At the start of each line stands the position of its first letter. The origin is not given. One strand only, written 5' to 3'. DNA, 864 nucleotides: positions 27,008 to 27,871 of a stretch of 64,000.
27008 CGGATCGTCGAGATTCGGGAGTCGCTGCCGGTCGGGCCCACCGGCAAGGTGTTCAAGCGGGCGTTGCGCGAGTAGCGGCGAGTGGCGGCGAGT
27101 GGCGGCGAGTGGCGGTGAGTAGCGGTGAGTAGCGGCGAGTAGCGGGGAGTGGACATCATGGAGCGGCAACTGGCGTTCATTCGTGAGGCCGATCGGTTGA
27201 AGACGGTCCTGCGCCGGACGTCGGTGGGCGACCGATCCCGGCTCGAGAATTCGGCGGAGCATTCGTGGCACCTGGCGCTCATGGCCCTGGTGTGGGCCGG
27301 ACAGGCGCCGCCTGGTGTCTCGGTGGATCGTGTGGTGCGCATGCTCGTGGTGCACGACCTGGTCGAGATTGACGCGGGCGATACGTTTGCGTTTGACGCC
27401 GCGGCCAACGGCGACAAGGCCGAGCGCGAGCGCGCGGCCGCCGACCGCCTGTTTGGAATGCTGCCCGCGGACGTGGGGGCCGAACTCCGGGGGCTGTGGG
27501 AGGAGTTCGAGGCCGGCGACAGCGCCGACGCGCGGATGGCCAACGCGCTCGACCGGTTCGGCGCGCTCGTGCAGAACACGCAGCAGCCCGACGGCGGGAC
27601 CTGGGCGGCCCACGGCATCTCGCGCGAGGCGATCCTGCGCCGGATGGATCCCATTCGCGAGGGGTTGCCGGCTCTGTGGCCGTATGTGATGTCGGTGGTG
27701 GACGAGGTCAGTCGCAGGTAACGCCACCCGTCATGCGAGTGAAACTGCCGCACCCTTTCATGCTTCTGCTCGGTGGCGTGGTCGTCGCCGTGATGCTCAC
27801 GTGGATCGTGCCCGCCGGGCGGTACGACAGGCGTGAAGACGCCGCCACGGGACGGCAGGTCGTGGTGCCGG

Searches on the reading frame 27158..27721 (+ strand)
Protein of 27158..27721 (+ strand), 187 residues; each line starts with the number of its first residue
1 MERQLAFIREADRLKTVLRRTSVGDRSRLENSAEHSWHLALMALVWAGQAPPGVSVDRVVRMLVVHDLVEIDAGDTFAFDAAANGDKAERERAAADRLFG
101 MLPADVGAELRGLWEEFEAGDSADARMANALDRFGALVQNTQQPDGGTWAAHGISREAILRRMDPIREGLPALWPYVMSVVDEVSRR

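Call 11: search_protein_families(library=pfam, proteins=[window:27158-27721:+])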
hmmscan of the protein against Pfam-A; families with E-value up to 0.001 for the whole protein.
window:27158-27721:+ (187 aa): 2 families
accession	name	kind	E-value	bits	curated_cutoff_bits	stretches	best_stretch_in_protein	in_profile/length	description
PF13023.12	HD_3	-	4.3e-48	163.8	22.5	1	11-174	1-165/165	HD domain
PF12917.13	YfbR-like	-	4.8e-08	33.3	25.9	1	7-141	2-142/182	5'-deoxynucleotidase YfbR-like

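Call 13: find_encoding_contigs(protein=window:27158-27721:+, flank=3000, max_places=6)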
Protein window:27158-27721:+ (187 aa): 2 contigs read that carry it; 2 places shown.
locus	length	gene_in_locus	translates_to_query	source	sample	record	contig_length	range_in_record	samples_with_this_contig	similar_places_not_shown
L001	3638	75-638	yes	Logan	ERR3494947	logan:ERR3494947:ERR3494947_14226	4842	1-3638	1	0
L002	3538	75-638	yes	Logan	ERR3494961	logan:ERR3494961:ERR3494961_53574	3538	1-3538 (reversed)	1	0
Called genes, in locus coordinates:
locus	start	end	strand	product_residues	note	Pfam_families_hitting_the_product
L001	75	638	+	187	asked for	PF12917:YfbR-like, PF13023:HD_3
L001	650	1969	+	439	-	PF03606:DcuC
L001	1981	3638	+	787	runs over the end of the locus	PF01804:Penicil_amidase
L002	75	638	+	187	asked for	PF12917:YfbR-like, PF13023:HD_3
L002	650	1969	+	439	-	PF03606:DcuC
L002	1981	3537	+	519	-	?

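Call 29: find_homologous_proteins(query=window:27158-27721:+, max_evalue=1e-30)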
Query window:27158-27721:+ (187 aa): 7833 proteins with E <= 1e-30 among 8000 candidates; the best 120 are listed.
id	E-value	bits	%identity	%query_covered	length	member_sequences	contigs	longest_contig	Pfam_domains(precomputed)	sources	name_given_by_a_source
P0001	1.5e-116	405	100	100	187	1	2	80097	PF12917.14,PF13023.13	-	-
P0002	3.0e-84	299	74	98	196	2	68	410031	PF12917.14,PF13023.13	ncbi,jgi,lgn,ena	-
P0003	6.6e-84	298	74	98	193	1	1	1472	PF12917.14,PF13023.13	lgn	-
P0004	7.1e-84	298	72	98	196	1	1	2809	PF12917.14,PF13023.13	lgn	-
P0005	8.8e-84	298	72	99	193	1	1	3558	PF12917.14,PF13023.13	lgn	-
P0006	2.0e-83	297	72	98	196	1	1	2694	PF12917.14,PF13023.13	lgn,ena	-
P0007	2.9e-83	296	73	94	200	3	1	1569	PF12917.14,PF13023.13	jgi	-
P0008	5.5e-83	295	75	99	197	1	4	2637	PF12917.14,PF13023.13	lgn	-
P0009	9.2e-83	295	71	98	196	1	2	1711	PF12917.14,PF13023.13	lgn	-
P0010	1.7e-82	294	72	98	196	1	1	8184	PF12917.14,PF13023.13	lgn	-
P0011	1.8e-82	294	71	100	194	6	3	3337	PF12917.14,PF13023.13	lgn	-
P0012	1.8e-82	294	73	98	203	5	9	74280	PF12917.14,PF13023.13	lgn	-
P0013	5.9e-82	292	72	97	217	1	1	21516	PF12917.14,PF13023.13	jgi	-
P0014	9.2e-82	291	70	98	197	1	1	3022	PF12917.14,PF13023.13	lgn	-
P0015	2.2e-81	290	71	98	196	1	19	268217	PF12917.14,PF13023.13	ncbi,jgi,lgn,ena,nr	ncbi:MAG: HD domain-containing protein [Acidimicrobiia bacterium]|nr:HD domain-containing protein [A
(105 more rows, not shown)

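Call 30: find_encoding_contigs(protein=P0002, flank=10000, max_places=10)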
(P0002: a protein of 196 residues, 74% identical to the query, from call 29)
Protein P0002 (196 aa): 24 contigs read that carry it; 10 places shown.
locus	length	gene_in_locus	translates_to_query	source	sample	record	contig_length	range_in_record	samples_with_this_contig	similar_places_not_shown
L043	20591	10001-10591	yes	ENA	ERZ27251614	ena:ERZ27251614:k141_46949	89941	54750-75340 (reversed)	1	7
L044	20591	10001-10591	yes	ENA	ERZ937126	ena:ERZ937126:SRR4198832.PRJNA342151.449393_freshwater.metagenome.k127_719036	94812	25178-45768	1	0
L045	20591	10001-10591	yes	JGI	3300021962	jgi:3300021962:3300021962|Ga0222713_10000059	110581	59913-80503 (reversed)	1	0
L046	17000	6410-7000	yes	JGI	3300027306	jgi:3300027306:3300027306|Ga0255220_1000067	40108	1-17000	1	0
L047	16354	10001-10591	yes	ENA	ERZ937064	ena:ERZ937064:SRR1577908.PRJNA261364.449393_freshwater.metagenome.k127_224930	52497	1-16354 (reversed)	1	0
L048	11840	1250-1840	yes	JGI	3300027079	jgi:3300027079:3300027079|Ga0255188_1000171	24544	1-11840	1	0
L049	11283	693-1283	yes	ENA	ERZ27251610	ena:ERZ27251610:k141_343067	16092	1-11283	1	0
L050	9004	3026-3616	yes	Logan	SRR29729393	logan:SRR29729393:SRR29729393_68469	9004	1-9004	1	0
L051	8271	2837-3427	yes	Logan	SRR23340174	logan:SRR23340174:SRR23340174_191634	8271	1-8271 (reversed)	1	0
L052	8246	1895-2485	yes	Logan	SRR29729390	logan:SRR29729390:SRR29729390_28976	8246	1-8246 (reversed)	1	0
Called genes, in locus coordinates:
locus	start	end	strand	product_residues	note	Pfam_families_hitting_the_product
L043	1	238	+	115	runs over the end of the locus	-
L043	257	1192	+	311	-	PF00119:ATP-synt_A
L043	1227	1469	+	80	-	PF00137:ATP-synt_C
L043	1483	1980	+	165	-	PF00430:ATP-synt_B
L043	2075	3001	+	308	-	PF00892:EamA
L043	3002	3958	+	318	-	PF00487:FA_desaturase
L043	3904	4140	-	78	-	-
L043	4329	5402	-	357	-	PF09594:GT87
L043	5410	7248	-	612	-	PF00009:GTP_EFTU, PF01926:MMR_HSR1 (weak), PF02421:FeoB_N (faint), PF03144:GTP_EFTU_D2, PF22042:EF-G_D2, PF00679:EFG_C, PF21018:BipA_C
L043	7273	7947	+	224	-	PF00515:TPR_1 (faint), PF07719:TPR_2 (faint), PF13424:TPR_12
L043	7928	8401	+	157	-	PF00355:Rieske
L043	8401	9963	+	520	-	PF00033:Cytochrome_B, PF13631:Cytochrom_B_N_2, PF00032:Cytochrom_B_C, PF00034:Cytochrom_C (faint), PF13442:Cytochrome_CBB3 (weak)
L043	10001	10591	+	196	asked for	PF12917:YfbR-like, PF13023:HD_3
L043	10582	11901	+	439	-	PF03606:DcuC, PF03553:Na_H_antiporter (weak)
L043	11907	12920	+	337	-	PF00291:PALP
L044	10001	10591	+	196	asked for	PF12917:YfbR-like, PF13023:HD_3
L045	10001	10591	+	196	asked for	PF12917:YfbR-like, PF13023:HD_3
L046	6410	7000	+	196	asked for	PF12917:YfbR-like, PF13023:HD_3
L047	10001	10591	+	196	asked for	PF12917:YfbR-like, PF13023:HD_3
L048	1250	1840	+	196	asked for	PF12917:YfbR-like, PF13023:HD_3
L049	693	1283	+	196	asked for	PF12917:YfbR-like, PF13023:HD_3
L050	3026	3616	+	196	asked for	PF12917:YfbR-like, PF13023:HD_3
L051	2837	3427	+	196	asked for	PF12917:YfbR-like, PF13023:HD_3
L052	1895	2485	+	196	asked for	PF12917:YfbR-like, PF13023:HD_3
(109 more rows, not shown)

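Call 51: find_encoding_contigs(protein=P0012, flank=10000, max_places=4)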
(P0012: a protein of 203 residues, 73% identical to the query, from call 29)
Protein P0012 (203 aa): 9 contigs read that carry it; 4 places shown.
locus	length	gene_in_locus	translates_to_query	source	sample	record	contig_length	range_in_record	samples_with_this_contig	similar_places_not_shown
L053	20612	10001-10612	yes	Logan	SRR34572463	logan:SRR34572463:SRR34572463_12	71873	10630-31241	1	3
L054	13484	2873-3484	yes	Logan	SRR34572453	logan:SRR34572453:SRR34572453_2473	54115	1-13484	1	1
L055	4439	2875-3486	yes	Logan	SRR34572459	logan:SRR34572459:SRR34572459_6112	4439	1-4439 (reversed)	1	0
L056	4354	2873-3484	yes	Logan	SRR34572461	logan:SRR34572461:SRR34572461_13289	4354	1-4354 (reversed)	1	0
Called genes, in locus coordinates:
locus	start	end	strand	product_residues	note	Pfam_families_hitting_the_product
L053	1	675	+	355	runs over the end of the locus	-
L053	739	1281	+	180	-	-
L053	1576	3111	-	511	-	PF00202:Aminotran_3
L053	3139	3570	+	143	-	PF01047:MarR (weak), PF12802:MarR_2 (weak), PF13404:HTH_AsnC-type, PF13412:HTH_24, PF13545:HTH_Crp_2 (weak), PF01325:Fe_dep_repress (weak), PF08279:HTH_11, PF01037:AsnC_trans_reg, +2 more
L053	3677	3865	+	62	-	-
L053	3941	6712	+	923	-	PF00069:Pkinase, PF07714:PK_Tyr_Ser-Thr, PF03109:ABC1 (weak), PF00515:TPR_1 (faint), PF13414:TPR_11 (faint)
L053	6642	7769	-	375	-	PF00881:Nitroreductase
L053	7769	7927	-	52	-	-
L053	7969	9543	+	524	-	PF09286:Pro-kuma_activ, PF00082:Peptidase_S8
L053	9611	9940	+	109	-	-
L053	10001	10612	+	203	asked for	PF12917:YfbR-like, PF13023:HD_3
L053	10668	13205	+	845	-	PF07719:TPR_2 (faint), PF00561:Abhydrolase_1, PF12146:Hydrolase_4, PF12697:Abhydrolase_6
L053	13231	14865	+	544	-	PF00486:Trans_reg_C, PF00561:Abhydrolase_1, PF12146:Hydrolase_4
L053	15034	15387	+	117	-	-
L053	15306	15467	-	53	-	-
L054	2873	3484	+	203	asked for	PF12917:YfbR-like, PF13023:HD_3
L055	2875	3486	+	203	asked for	PF12917:YfbR-like, PF13023:HD_3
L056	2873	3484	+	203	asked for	PF12917:YfbR-like, PF13023:HD_3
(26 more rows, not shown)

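Call 52: find_encoding_contigs(protein=P0015, flank=10000, max_places=3)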
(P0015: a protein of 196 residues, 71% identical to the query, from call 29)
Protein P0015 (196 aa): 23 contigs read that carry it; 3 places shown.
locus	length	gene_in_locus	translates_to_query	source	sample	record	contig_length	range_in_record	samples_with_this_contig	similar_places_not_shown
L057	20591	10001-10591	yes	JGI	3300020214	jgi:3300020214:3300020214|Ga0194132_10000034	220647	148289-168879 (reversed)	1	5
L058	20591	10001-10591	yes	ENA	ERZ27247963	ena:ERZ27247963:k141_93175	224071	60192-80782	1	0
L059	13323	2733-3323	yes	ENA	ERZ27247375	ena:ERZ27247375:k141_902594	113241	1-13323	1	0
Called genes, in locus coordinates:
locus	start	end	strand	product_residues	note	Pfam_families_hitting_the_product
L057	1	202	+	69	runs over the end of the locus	PF09527:ATPase_gene1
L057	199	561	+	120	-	-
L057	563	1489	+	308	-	PF00119:ATP-synt_A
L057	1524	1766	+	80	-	PF00137:ATP-synt_C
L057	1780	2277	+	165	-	PF00430:ATP-synt_B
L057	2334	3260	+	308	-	PF00892:EamA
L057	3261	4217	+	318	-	PF00487:FA_desaturase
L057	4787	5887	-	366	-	PF09594:GT87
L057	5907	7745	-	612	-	PF00009:GTP_EFTU, PF01926:MMR_HSR1 (weak), PF03144:GTP_EFTU_D2, PF22042:EF-G_D2, PF00679:EFG_C, PF21018:BipA_C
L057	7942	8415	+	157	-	PF00355:Rieske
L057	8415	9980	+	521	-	PF00033:Cytochrome_B, PF13631:Cytochrom_B_N_2, PF00032:Cytochrom_B_C, PF00034:Cytochrom_C (faint), PF13442:Cytochrome_CBB3 (weak)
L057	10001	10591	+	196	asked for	PF12917:YfbR-like, PF13023:HD_3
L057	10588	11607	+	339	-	PF00291:PALP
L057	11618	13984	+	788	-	PF01804:Penicil_amidase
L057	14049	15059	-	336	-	-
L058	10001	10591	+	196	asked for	PF12917:YfbR-like, PF13023:HD_3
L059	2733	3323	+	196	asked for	PF12917:YfbR-like, PF13023:HD_3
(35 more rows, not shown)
